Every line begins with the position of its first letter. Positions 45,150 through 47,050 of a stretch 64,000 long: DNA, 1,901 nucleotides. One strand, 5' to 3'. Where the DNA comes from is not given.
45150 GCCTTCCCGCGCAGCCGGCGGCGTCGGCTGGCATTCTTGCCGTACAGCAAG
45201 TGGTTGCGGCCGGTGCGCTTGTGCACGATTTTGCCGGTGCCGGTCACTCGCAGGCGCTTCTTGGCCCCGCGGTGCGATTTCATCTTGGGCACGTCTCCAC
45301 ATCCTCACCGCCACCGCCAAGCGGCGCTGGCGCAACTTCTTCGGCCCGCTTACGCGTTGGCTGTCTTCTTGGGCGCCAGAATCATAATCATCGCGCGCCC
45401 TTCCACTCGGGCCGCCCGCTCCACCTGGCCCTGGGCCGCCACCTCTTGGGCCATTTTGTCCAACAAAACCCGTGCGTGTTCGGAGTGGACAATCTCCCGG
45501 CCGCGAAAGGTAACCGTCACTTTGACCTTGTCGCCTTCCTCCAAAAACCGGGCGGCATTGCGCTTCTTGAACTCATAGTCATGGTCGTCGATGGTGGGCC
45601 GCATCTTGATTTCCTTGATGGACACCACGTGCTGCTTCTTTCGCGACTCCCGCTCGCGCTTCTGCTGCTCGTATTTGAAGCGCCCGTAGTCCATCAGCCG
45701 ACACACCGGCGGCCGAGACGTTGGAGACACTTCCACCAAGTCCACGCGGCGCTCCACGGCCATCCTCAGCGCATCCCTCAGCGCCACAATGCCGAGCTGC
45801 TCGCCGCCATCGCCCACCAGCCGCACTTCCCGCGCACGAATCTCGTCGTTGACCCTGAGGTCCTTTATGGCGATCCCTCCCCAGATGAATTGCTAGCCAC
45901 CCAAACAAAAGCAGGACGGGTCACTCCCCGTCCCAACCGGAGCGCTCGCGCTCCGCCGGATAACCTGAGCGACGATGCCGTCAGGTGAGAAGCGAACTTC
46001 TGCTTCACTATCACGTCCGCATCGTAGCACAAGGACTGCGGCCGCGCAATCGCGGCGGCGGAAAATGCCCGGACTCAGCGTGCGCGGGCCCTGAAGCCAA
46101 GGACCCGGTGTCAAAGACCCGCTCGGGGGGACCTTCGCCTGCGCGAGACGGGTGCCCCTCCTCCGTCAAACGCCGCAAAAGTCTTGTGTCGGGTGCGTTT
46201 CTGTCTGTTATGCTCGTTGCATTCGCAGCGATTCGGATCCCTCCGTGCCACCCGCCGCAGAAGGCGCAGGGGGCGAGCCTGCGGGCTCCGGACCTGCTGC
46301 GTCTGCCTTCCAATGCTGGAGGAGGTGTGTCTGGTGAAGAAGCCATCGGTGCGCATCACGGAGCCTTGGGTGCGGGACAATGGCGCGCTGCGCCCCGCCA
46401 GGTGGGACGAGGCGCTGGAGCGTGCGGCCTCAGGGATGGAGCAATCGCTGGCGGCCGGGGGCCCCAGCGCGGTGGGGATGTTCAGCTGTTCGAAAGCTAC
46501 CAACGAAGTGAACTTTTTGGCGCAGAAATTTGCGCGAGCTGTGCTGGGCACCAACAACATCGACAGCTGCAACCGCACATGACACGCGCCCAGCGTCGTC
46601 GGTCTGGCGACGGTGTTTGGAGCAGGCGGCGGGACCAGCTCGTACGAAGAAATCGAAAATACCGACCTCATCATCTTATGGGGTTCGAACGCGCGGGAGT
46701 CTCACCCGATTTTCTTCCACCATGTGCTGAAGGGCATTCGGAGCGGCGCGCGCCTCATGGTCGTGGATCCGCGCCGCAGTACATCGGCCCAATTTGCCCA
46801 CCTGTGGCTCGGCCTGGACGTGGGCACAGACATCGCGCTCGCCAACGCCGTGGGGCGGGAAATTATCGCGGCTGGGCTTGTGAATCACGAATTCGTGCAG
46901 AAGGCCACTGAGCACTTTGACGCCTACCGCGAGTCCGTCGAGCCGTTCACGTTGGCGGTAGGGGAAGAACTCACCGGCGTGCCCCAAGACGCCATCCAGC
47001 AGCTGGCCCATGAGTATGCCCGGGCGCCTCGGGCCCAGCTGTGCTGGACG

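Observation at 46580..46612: In-frame UGA plus fdhF-like SECIS hairpin: the formate dehydrogenase is probably a selenoprotein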

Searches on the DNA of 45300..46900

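Call 33: search_rna_families(source=window, start=46300, end=46900, threshold=evalue, max_evalue=10)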
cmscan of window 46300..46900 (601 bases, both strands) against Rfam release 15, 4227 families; matches with E-value up to 10: 2.
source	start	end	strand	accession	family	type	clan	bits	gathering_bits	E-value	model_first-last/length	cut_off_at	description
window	46328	46414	+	RF00603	SNORD23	Gene; snRNA; snoRNA; CD-box;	-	17.2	64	0.63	1-110/110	no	Small nucleolar RNA SNORD23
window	46681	46760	-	RF00233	Tymo_tRNA-like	Cis-reg;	-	12.7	40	5.3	1-84/84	no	Tymovirus/Pomovirus/Furovirus tRNA-like 3' UTR element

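Call 47: search_rna_families(source=window, start=45300, end=46400, threshold=evalue, max_evalue=1)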
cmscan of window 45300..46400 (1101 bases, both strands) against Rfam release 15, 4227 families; matches with E-value up to 1: 1.
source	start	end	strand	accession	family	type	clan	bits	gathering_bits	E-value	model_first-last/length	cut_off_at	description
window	45902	46011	-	RF00558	L20_leader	Cis-reg; leader;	-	33.7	58.7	0.00015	1-127/127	no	Ribosomal protein L20 leader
